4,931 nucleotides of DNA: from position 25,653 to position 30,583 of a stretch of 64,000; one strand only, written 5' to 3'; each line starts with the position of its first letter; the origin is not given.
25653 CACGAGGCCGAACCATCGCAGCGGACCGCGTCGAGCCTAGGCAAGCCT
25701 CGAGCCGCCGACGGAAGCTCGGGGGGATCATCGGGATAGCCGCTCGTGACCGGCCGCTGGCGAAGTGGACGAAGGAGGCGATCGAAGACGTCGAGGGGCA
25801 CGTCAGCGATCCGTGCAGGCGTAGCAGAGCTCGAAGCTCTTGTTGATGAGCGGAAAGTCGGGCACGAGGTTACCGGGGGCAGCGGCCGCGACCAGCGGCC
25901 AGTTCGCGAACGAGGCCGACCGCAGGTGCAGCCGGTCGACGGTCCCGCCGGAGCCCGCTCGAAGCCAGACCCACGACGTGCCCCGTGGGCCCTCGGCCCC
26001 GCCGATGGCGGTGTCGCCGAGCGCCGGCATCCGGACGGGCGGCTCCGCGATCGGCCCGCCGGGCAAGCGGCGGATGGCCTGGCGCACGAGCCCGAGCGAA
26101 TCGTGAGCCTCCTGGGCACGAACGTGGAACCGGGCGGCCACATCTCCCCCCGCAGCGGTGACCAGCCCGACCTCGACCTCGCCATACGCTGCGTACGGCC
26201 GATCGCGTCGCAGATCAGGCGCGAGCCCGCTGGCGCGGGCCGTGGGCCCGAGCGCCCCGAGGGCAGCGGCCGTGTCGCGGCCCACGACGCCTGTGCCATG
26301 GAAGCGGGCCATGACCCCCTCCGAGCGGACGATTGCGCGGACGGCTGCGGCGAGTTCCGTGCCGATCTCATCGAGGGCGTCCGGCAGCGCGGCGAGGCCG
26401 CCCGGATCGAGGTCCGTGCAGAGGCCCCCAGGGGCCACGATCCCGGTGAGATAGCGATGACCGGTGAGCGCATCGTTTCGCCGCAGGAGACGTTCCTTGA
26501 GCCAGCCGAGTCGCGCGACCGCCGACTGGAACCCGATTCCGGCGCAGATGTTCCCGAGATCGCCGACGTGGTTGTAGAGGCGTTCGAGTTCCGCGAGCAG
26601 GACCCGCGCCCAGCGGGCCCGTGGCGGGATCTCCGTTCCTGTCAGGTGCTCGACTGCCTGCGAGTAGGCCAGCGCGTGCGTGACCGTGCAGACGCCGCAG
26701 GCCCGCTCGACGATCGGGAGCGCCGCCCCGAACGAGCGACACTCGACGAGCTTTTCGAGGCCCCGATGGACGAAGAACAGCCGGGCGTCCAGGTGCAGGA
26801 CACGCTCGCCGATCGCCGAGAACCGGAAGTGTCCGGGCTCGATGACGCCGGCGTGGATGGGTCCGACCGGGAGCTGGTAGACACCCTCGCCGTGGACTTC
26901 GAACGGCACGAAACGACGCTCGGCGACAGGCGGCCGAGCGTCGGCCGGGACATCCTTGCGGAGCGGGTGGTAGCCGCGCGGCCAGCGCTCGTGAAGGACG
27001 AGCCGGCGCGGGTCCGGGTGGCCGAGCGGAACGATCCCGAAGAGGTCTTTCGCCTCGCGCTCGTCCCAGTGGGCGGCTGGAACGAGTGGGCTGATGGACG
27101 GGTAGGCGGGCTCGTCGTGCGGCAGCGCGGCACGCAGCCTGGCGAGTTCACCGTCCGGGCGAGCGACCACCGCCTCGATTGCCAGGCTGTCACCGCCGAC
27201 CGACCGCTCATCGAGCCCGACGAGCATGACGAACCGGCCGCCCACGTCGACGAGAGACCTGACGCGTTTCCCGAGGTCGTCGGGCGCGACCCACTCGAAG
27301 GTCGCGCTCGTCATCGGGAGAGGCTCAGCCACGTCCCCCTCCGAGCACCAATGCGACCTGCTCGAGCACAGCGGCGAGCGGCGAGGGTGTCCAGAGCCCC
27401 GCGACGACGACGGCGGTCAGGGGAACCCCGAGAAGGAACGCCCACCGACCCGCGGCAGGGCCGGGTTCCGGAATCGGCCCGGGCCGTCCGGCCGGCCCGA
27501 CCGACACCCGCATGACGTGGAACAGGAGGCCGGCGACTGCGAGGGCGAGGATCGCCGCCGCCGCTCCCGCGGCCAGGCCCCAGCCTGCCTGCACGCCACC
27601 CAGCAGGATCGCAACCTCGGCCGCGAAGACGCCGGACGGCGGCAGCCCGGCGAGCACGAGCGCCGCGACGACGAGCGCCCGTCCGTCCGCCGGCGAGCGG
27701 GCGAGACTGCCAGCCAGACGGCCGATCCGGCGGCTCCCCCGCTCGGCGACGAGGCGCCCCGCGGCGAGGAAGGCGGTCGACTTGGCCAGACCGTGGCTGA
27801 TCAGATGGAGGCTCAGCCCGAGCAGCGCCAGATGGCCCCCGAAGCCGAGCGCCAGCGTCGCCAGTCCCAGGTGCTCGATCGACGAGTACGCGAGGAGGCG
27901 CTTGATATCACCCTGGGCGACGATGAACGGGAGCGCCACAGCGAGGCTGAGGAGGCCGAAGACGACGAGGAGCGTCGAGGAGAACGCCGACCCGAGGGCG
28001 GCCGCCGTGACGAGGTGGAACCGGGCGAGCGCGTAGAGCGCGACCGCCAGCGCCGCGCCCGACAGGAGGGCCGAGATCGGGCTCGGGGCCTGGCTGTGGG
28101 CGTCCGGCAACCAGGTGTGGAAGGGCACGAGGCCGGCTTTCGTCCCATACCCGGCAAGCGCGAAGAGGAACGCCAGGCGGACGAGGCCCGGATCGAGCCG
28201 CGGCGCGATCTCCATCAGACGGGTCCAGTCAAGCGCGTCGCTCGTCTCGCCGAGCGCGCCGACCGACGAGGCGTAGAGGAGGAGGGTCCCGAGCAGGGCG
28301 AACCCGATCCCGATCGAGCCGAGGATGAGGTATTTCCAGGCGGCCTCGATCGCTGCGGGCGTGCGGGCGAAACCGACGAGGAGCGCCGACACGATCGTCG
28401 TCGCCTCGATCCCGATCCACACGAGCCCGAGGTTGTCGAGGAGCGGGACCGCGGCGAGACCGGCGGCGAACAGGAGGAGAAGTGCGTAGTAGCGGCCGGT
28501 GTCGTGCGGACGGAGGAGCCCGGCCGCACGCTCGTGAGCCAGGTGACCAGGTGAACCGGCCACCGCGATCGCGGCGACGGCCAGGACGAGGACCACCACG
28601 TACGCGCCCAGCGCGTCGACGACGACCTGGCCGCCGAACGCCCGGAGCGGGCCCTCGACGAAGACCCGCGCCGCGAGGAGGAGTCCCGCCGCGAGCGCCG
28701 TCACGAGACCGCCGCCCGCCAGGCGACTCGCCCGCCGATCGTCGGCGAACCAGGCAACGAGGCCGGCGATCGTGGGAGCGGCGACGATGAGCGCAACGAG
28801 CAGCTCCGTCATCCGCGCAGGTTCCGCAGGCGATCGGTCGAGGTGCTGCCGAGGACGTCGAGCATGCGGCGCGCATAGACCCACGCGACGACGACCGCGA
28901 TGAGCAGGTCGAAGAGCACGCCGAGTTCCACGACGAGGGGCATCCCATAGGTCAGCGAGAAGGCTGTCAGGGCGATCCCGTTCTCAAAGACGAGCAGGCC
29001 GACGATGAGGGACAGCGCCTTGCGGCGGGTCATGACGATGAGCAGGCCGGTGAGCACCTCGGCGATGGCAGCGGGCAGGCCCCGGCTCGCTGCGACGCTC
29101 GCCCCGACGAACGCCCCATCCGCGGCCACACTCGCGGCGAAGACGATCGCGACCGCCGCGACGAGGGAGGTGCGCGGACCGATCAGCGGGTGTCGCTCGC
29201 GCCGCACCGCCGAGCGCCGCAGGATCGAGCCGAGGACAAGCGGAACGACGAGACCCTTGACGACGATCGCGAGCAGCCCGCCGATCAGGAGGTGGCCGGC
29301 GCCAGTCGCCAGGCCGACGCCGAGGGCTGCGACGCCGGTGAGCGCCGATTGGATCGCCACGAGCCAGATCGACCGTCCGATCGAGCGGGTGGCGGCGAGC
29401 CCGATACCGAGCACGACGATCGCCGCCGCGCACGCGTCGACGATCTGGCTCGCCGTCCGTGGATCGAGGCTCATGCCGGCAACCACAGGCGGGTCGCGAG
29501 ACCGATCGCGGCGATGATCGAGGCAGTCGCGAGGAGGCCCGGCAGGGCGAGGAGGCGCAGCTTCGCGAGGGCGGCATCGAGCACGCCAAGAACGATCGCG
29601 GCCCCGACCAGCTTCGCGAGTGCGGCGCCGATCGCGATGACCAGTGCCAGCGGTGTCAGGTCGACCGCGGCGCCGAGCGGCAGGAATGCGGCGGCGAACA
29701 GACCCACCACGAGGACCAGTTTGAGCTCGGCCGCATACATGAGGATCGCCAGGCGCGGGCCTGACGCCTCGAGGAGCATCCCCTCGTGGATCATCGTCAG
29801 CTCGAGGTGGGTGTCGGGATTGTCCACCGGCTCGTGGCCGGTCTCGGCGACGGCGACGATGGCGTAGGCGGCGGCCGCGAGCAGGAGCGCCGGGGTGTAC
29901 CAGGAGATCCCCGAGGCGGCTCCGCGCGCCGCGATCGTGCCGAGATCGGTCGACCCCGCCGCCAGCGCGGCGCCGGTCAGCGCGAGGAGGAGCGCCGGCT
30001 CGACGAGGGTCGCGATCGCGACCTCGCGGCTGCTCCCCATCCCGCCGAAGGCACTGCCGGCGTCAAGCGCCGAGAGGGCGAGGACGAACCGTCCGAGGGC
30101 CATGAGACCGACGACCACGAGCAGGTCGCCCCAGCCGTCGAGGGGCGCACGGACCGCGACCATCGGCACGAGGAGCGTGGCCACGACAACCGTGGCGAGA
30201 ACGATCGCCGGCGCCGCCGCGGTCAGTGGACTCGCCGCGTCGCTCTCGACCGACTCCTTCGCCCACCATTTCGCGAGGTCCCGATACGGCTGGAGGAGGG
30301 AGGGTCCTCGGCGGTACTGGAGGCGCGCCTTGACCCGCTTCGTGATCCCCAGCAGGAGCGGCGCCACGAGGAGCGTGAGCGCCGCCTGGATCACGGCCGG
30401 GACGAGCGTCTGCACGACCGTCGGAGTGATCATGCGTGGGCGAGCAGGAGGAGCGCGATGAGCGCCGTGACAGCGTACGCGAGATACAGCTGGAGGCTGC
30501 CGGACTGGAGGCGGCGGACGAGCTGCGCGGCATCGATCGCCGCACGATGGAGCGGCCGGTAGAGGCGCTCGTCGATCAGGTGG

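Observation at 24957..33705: Seven-gene Group-4 [NiFe]-hydrogenase operon with a divergent Cys-less ArsR regulator (Rv0081-Rv0087-like locus)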

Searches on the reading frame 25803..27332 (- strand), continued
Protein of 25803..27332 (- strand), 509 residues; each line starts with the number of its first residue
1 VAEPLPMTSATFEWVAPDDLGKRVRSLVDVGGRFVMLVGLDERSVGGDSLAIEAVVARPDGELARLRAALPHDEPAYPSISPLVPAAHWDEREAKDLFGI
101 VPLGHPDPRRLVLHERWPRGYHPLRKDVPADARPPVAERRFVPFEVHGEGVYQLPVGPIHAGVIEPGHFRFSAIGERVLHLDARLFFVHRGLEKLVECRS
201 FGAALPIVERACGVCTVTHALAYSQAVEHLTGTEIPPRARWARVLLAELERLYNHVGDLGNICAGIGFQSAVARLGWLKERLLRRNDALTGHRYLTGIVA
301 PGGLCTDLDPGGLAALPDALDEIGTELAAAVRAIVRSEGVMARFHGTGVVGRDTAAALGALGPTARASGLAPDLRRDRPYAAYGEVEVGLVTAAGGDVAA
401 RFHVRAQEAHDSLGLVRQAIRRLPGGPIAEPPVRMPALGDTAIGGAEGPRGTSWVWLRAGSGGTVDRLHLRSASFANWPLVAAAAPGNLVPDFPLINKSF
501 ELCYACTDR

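Call 37: list_cluster_members(proteins=[P0173, P0192, P0202, P0207, P0209, P0210, P0158, P0187, P0177, P0134])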
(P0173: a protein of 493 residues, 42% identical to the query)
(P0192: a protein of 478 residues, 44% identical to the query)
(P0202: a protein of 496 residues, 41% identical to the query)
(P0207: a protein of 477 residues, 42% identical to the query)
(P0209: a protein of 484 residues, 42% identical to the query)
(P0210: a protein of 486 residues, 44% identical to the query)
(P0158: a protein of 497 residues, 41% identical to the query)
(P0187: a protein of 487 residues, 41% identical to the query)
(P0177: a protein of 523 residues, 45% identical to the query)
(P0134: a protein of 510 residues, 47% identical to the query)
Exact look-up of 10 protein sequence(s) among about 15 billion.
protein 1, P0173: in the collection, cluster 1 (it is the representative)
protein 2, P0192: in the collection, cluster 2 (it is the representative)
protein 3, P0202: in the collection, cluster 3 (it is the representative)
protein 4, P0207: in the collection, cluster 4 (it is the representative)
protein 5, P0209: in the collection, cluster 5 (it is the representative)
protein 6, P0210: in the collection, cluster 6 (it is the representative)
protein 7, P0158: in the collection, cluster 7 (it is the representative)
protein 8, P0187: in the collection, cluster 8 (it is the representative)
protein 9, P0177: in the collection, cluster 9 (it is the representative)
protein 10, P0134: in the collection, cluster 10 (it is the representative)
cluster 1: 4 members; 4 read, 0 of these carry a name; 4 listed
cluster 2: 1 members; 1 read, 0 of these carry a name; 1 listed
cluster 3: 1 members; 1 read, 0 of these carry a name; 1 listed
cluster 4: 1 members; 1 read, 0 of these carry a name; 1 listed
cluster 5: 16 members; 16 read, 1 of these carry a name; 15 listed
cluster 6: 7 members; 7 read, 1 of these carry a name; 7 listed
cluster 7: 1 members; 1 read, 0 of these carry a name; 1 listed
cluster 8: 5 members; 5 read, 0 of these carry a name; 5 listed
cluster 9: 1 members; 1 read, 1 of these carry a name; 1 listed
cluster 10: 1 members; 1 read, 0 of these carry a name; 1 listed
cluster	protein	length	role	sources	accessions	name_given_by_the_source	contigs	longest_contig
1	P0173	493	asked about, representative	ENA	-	-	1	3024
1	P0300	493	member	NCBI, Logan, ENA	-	-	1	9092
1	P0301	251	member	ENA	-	-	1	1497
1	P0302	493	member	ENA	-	-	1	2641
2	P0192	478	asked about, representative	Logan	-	-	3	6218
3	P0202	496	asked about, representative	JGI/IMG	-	-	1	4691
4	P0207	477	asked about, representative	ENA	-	-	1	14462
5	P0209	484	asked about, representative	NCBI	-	-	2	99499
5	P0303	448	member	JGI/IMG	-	Ni,Fe-hydrogenase III large subunit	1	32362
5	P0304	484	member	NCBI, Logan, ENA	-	-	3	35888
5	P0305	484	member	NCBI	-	-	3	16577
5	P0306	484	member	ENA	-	-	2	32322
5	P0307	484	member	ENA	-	-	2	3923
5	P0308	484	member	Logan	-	-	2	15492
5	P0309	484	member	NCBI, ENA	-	-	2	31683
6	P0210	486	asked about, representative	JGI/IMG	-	Ni,Fe-hydrogenase III large subunit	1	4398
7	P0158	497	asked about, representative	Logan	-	-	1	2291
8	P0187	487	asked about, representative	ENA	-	-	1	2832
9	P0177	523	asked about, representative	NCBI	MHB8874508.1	MAG: hydrogenase large subunit [Myxococcaceae bacterium]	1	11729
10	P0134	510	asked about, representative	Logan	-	-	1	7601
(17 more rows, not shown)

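Call 38: find_related_loci(query=A1, collection=genome_contigs, flank=10000)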
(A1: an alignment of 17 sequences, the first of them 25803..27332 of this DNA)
Query A1 (509 aa) in genome_contigs; peptide patterns used: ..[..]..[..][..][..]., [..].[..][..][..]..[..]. (x = any residue, [..] = any of these).
600 stretches matched a pattern (row limit reached: there are more); 596 encode a relative of the query (tblastn E <= 1e-3); the best 80 are kept; 80 distinct loci.
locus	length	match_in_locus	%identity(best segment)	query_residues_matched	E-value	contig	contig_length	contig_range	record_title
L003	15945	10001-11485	80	15-509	0e+0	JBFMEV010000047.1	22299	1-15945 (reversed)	MAG: Chloroflexota bacterium isolate MAG254 MAG254_47, whole genome shotgun sequence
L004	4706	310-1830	79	9-509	0e+0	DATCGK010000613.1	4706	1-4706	MAG TPA_asm: Candidatus Limnocylindrales bacterium isolate SMAG_U7805 k141_691125, whole genome shotgun sequence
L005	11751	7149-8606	61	15-509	0e+0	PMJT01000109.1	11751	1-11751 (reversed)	MAG: Chloroflexi bacterium isolate fen_1046 73.20120600_E2D.42_contig_34287, whole genome shotgun sequence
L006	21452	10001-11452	61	15-509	4e-177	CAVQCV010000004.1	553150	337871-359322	MAG: uncultured Chloroflexia bacterium isolate MFD02416.bin.1.274 genome assembly, contig: contig_1806, whole genome sho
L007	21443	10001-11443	55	27-509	8e-147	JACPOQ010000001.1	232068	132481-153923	MAG: Chloroflexi bacterium isolate NC_groundwater_605_Pr5_B-0.1um_68_33 alan_book_18_scaffold_59798, whole genome shotgu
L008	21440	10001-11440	49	27-509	3e-145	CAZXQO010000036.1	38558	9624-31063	MAG TPA_asm: uncultured Peptococcaceae bacterium isolate binchicken_co178_152 genome assembly, contig: NODE_1651_length_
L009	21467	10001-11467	45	18-509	1e-141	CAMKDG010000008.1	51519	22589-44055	MAG: uncultured Desulfotomaculum sp. isolate SRR12377472_bin.7_metawrap_v1.3_MAG genome assembly, contig: SRR12377472_24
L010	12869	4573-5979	48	41-509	8e-141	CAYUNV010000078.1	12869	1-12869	MAG TPA_asm: uncultured Negativicutes bacterium isolate binchicken_co104_52 genome assembly, contig: NODE_3810_length_12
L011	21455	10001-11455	43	24-509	1e-135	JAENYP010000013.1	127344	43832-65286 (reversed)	MAG: Thermincola ferriacetica isolate BL5_bin.1 BL5_bin1_NODE_68_length_127344_cov_62.342960, whole genome shotgun seque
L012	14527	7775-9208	47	31-509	3e-135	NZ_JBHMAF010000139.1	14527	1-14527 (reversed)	Ectobacillus funiculus strain JCM 11201 GCM70008925_103, whole genome shotgun sequence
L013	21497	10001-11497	47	37-509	3e-129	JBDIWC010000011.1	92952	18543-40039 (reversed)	MAG: Gemmatimonadales bacterium isolate Bin_42 NODE_160_length_92952_cov_12.966798, whole genome shotgun sequence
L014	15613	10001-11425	48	34-509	2e-127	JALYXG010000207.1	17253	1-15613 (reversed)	MAG: Chloroflexota bacterium isolate KAP bin7 SD1490-92_k127_2327473, whole genome shotgun sequence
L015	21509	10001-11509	46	18-509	4e-125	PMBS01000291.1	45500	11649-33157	MAG: Myxococcales bacterium isolate fen_1144 73.20120700_E3M.35_contig_6631, whole genome shotgun sequence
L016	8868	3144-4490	46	66-508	9e-124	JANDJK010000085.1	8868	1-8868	MAG: Nitrospira sp. isolate QZM_B4_2_Bin429 NODE_86_length_8868_cov_1.653358, whole genome shotgun sequence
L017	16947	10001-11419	44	37-509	1e-122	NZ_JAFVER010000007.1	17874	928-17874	MAG: Anaerovibrio sp. isolate RGIG5102 Roe_deer_Rumen.Co__c55046, whole genome shotgun sequence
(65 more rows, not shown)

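Call 79: search_solved_structures(query=P0179, max_evalue=1e-50)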
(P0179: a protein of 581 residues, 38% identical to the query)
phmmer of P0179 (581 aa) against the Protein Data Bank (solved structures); distinct sequences matched with E-value up to 1e-50: 3.
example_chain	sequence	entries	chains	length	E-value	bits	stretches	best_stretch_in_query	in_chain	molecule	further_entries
7z0s_E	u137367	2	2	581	1.2e-267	892.3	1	9-581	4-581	Formate hydrogenlyase subunit 5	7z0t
6cfw_L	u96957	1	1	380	7.4e-67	229.2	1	191-549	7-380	Membrane-bound hydrogenase subunit alpha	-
7q5y_B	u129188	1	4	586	8.3e-53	182.8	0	195-466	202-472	NADH-quinone oxidoreductase subunit C/D 2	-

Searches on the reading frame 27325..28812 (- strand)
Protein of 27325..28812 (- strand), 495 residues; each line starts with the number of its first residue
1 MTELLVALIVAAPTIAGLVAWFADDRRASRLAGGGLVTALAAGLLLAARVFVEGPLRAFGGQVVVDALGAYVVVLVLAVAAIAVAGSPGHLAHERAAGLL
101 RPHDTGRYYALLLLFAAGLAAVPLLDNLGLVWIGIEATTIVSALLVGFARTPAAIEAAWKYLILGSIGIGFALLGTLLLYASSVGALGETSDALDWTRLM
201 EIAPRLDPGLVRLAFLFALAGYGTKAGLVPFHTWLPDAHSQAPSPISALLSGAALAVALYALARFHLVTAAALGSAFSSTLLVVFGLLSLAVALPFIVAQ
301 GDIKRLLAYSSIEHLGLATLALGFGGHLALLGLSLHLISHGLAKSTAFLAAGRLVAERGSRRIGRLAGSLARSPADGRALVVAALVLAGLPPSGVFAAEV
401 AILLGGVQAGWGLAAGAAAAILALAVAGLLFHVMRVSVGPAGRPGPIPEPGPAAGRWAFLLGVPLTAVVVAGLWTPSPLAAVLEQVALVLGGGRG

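Call 5: search_protein_families(library=pfam, proteins=[window:27325-28812:-], max_evalue=0.01)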
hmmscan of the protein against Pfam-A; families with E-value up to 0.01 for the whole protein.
window:27325-28812:- (495 aa): 1 family
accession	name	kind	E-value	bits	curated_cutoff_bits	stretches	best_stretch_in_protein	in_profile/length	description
PF00361.26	Proton_antipo_M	-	7.4e-49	167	21.5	1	127-417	3-286/294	NADH:quinone oxidoreductase/Mrp antiporter, TM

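Call 6: search_protein_families(library=ncbifam, proteins=[window:27325-28812:-], max_evalue=0.001)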
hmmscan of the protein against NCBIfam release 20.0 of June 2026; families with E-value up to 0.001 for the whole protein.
window:27325-28812:- (495 aa): 73 families (the best 25 are shown)
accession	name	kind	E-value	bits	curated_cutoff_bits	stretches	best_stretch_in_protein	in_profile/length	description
NF005045.0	PRK06458.1-5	equivalog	7.7e-105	351.6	543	1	5-492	3-484/484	hydrogenase 4 subunit F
NF005044.0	PRK06458.1-4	equivalog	1e-104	351.3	610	1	5-489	6-493/531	hydrogenase 4 subunit F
NF005043.0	PRK06458.1-3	equivalog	2.1e-97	327.1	533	1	8-491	11-483/483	hydrogenase 4 subunit F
NF005041.0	PRK06458.1-1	equivalog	1e-77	262.4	951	1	6-438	7-445/526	hydrogenase 4 subunit F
NF006427.0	PRK08676.1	equivalog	2.4e-63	214.7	511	1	43-491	39-484/486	hydrogenase membrane subunit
NF005042.0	PRK06458.1-2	equivalog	1.2e-59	202.6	437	1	105-430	90-395/439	hydrogenase 4 subunit F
NF005086.0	PRK06521.1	equivalog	2.1e-45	155.4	667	1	29-428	39-440/669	hydrogenase 4 subunit B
NF006241.0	PRK08377.1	equivalog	3.1e-45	155.1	645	1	106-415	111-409/494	NADH dehydrogenase subunit N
TIGR01972.1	NDH_I_M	subfamily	8.7e-45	153.3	263.8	1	63-484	74-476/486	NADH-quinone oxidoreductase subunit M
NF005097.0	PRK06525.1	equivalog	1.9e-43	148.9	430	1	10-434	9-431/480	hydrogenase 4 subunit D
NF009305.0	PRK12662.1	equivalog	6.3e-40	137.4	700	1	5-405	5-405/492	putative monovalent cation/H+ antiporter subunit D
NF009287.0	PRK12647.1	equivalog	9.4e-40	136.9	937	1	100-423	100-419/773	putative monovalent cation/H+ antiporter subunit A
NF006240.0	PRK08376.1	subfamily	8.6e-39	133.8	662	1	64-402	87-422/521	putative monovalent cation/H+ antiporter subunit D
TIGR01770.1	NDH_I_N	subfamily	2.2e-38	132.4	332.6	1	62-419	66-414/472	NADH-quinone oxidoreductase subunit NuoN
NF006418.0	PRK08667.1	equivalog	6.2e-36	124.1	794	1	48-404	58-406/644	hydrogenase membrane subunit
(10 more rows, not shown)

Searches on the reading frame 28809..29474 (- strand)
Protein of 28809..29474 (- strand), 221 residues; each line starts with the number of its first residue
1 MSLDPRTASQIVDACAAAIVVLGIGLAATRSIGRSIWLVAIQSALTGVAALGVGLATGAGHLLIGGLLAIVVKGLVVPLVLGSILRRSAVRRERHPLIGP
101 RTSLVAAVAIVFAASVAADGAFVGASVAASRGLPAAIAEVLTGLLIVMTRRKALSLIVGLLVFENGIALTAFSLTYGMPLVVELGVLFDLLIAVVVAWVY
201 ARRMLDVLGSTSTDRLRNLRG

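Call 5: search_protein_families(library=pfam, proteins=[window:28809-29474:-], max_evalue=0.01)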
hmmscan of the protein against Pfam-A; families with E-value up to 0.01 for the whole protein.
window:28809-29474:- (221 aa): 1 family
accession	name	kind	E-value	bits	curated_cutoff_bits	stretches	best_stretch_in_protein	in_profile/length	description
PF00420.29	Oxidored_q2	-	0.0021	18.2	26.1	1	137-220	7-94/95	NADH-ubiquinone/plastoquinone oxidoreductase chain 4L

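Call 6: search_protein_families(library=ncbifam, proteins=[window:28809-29474:-], max_evalue=0.001)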
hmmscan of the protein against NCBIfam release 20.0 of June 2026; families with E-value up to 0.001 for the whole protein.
window:28809-29474:- (221 aa): 1 family
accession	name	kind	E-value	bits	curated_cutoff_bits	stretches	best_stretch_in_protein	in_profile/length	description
NF008556.0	PRK11492.1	equivalog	1.3e-26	93.8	136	1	7-221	2-216/216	hydrogenase 4 membrane subunit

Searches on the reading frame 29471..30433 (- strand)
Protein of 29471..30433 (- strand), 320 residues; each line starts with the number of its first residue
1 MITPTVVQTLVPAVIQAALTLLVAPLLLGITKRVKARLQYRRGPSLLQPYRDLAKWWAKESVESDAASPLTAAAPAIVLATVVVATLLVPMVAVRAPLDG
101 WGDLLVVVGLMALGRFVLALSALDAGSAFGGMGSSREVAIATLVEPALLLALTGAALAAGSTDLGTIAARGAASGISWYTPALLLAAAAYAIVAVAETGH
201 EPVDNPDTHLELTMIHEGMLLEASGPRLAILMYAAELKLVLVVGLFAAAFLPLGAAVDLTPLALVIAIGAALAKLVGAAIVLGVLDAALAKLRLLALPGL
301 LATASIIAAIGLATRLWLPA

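Call 5: search_protein_families(library=pfam, proteins=[window:29471-30433:-], max_evalue=0.01)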
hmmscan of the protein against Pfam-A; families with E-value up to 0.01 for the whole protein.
window:29471-30433:- (320 aa): 1 family
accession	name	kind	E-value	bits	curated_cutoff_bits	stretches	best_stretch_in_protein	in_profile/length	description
PF00146.26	NADHdh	-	2.5e-41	142.4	27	1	15-306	6-287/298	NADH dehydrogenase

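Call 6: search_protein_families(library=ncbifam, proteins=[window:29471-30433:-], max_evalue=0.001)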
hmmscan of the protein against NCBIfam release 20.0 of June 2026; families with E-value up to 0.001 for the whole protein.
window:29471-30433:- (320 aa): 5 families
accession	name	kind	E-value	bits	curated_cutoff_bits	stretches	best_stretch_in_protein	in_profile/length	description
NF004741.0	PRK06076.1-2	equivalog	8.2e-18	64.7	305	1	17-293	27-306/337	NADH-quinone oxidoreductase subunit NuoH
NF004745.0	PRK06076.1-6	equivalog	1.7e-11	44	450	1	8-267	15-280/341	NADH-quinone oxidoreductase subunit NuoH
NF004740.0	PRK06076.1-1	equivalog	2.4e-11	43.7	399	1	6-256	11-262/325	NADH-quinone oxidoreductase subunit NuoH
NF004742.0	PRK06076.1-3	equivalog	4.5e-10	39.2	531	1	11-252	33-279/356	NADH-quinone oxidoreductase subunit NuoH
NF004743.0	PRK06076.1-4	equivalog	9.1e-08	31.4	494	1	13-251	20-268/433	NADH-quinone oxidoreductase subunit NuoH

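Call 81: search_solved_structures(query=window:29471-30433:-, max_evalue=0.00001)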
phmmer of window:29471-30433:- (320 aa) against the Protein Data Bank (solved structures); distinct sequences matched with E-value up to 0.00001: 15.
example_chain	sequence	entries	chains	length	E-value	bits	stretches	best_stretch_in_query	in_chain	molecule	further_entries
7z0s_D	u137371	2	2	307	5.1e-44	154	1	13-300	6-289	Formate hydrogenlyase subunit 4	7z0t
6cfw_M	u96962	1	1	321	4e-18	69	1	20-257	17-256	Mbh13 NADH dehydrogenase subunit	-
6u8y_M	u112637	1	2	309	5.8e-13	52.1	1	21-284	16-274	NADH dehydrogenase subunit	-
7aqq_H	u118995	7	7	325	5.9e-08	35.7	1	21-251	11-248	NADH-ubiquinone oxidoreductase chain 1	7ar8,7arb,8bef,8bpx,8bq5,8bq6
7ar7_H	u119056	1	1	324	7.5e-08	35.3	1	21-251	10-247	NADH-ubiquinone oxidoreductase chain 1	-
7a23_H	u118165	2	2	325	7.6e-08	35.3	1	21-251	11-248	Nad1m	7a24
5lnk_H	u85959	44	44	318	9.3e-07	31.7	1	21-255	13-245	Mitochondrial complex I, ND1 subunit | NADH-ubiquinone oxidoreductase chain 1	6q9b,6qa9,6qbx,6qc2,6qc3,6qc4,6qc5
6x89_1M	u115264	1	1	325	1.1e-06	31.5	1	21-259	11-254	NU1M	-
8e73_1M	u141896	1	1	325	1.2e-06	31.4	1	21-259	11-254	Nad1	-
6h8k_1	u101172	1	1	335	2.4e-06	30.4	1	28-255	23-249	NADH-ubiquinone oxidoreductase chain 1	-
6gcs_1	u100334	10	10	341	2.5e-06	30.3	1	28-255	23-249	ND1 SUBUNIT (NU1M) | Subunit NU1M of NADH:Ubiquinone Oxidoreductase (Complex I) | NADH-ubiquinone oxidoreductase chain 1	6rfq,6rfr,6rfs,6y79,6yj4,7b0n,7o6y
9cwt_s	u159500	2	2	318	2.8e-06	30.2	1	19-255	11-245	NADH-ubiquinone oxidoreductase chain 1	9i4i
9ti4_s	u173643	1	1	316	3e-06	30.1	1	19-255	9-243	NADH-ubiquinone oxidoreductase chain 1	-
5gpn_e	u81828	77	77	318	3.2e-06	30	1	21-261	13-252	NADH-ubiquinone oxidoreductase chain 1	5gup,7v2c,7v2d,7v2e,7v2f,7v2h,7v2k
5xtc_s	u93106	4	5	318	3.5e-06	29.8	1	19-255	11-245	NADH-ubiquinone oxidoreductase chain 1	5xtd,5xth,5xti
